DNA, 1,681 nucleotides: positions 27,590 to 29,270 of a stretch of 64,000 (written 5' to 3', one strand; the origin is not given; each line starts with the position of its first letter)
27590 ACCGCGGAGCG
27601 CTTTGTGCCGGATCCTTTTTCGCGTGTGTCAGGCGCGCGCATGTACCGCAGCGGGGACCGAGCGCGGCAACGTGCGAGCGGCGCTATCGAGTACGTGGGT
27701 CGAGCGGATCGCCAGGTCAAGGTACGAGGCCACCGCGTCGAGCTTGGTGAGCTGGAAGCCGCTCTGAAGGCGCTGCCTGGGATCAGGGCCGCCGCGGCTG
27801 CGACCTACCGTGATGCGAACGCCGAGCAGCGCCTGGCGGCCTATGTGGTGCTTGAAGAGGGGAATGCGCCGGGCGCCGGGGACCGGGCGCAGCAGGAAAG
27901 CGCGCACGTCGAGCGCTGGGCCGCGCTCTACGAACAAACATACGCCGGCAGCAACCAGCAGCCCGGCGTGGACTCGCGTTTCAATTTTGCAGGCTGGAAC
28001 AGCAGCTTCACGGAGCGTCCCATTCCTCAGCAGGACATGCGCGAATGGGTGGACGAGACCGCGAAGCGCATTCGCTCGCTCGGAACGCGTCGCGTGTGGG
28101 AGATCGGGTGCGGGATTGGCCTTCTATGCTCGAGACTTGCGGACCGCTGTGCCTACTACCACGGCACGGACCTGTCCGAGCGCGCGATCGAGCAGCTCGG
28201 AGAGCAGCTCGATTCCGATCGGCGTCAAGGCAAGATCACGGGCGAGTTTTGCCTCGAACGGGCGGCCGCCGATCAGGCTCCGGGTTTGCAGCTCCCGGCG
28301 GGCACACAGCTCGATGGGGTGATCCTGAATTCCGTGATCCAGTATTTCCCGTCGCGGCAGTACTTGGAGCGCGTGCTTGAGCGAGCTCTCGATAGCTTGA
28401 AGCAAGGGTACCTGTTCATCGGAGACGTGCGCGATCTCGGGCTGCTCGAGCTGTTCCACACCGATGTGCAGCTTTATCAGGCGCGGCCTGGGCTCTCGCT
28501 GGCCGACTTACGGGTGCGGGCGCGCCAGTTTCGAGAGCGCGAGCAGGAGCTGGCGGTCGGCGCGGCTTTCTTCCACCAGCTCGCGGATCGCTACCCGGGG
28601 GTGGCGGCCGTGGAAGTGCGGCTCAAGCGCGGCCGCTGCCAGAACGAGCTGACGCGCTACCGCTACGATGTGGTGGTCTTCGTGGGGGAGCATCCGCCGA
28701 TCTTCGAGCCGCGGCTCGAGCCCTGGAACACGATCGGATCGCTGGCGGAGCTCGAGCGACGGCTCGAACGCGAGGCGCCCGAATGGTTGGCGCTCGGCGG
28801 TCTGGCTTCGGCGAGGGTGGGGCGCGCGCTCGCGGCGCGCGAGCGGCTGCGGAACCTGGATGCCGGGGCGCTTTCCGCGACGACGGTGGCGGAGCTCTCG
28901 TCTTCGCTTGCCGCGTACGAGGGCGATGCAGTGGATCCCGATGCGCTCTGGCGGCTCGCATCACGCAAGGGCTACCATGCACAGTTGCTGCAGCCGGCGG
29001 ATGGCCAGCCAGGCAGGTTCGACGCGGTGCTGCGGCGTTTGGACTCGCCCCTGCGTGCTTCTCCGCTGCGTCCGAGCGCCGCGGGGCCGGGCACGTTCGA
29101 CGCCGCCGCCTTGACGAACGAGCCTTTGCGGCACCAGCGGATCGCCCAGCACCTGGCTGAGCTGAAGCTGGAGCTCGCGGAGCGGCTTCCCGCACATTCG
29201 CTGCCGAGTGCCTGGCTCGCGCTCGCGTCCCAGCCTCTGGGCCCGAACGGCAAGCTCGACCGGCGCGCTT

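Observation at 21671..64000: FAAL-primed NRPS lipopeptide assembly line, at least 10 modules in five co-directional genes, continuing beyond the window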

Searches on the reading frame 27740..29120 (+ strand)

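Call 35: search_solved_structures(query=window:27740-29120:+, max_evalue=0.001, show_alignments=1)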
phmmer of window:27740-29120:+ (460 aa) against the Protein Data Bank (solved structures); distinct sequences matched with E-value up to 0.001: 2.
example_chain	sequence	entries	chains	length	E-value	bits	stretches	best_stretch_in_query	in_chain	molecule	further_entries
5wmm_A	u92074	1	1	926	3e-54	187.8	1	1-359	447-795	NRPS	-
7wew_A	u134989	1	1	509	6.5e-05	25.2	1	1-55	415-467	Epsilon-poly-L-lysine synthase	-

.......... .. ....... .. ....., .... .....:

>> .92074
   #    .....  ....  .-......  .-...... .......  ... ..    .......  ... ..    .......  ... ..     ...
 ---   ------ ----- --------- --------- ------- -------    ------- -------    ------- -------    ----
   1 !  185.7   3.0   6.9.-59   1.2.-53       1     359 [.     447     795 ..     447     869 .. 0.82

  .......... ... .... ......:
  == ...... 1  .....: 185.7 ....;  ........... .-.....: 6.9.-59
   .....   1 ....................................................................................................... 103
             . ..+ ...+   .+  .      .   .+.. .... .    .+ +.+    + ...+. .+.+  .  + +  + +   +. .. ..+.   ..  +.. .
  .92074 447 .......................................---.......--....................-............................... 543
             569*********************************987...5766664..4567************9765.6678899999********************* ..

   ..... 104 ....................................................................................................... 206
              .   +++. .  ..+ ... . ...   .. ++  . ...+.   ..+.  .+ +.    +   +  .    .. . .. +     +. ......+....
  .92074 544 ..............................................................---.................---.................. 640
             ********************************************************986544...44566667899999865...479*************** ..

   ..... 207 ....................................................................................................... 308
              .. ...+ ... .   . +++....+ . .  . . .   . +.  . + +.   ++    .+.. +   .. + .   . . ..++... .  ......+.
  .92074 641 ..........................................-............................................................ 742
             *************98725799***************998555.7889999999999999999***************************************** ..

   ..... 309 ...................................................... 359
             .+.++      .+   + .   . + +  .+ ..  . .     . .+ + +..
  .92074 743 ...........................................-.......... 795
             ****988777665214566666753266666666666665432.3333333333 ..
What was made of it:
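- N-methyltransferase: call 35.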
